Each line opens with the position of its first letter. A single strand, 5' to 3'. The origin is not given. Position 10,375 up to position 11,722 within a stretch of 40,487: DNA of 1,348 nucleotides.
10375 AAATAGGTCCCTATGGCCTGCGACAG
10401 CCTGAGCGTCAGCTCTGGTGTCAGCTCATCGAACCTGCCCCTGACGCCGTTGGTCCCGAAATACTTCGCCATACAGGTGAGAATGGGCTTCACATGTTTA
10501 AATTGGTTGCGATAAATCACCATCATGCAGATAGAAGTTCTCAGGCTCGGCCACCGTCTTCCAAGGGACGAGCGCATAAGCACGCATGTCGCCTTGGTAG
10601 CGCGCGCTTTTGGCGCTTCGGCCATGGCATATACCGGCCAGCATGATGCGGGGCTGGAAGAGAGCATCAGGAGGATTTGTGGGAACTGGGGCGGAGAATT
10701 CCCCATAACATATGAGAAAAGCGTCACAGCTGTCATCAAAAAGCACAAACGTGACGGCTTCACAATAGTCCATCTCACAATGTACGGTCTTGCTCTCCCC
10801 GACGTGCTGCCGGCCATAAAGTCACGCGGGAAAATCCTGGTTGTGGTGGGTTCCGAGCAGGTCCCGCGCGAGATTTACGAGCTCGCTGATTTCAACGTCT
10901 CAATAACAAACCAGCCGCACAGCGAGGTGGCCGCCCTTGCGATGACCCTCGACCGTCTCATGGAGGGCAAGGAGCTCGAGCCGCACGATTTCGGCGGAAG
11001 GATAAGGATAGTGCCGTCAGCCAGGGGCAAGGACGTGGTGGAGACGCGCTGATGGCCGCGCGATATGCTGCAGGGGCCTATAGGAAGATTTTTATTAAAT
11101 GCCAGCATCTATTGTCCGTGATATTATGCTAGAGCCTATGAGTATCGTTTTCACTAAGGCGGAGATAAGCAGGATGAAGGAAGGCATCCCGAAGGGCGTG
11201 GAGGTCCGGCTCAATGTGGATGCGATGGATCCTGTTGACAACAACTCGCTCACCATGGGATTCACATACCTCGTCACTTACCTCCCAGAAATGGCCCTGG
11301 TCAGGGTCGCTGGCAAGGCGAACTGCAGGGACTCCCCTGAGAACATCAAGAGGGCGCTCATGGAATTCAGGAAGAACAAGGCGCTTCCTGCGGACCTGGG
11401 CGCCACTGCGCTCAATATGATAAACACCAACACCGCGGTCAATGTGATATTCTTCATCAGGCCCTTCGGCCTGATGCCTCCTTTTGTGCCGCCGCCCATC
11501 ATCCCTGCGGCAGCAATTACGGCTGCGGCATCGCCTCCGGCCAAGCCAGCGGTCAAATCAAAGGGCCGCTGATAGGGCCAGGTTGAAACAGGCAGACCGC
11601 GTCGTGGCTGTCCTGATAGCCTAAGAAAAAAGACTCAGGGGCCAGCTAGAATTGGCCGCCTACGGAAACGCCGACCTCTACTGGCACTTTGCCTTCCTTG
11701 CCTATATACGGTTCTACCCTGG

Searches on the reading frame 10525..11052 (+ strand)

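Call 8: search_protein_families(library=pfam, proteins=[window:10525-11052:+], max_evalue=0.001)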
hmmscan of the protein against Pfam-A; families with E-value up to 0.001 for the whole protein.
window:10525-11052:+ (175 aa): 2 families
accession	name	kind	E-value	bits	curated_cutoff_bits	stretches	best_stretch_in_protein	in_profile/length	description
PF01994.21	Trm56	-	1.2e-44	151.5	25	1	55-172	1-119/119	tRNA ribose 2'-O-methyltransferase, aTrm56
PF00588.24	SpoU_methylase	-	7.3e-06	26.6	29.7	1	25-133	21-128/142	SpoU rRNA Methylase family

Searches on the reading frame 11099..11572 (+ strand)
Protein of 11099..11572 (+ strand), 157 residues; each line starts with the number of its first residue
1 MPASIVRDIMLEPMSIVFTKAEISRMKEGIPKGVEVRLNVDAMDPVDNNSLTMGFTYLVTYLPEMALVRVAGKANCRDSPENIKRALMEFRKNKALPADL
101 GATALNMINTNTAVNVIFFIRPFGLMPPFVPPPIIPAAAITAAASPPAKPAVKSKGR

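Call 7: search_protein_families(library=pfam, proteins=[window:11099-11572:+], max_evalue=0.001)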
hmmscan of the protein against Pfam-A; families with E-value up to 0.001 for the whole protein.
window:11099-11572:+ (157 aa): 0 families
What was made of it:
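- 11099..11572 (+): 157-aa protein of unknown function, convergent with E. It is possibly a sixth, linked gene. No Pfam hit (call 7).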
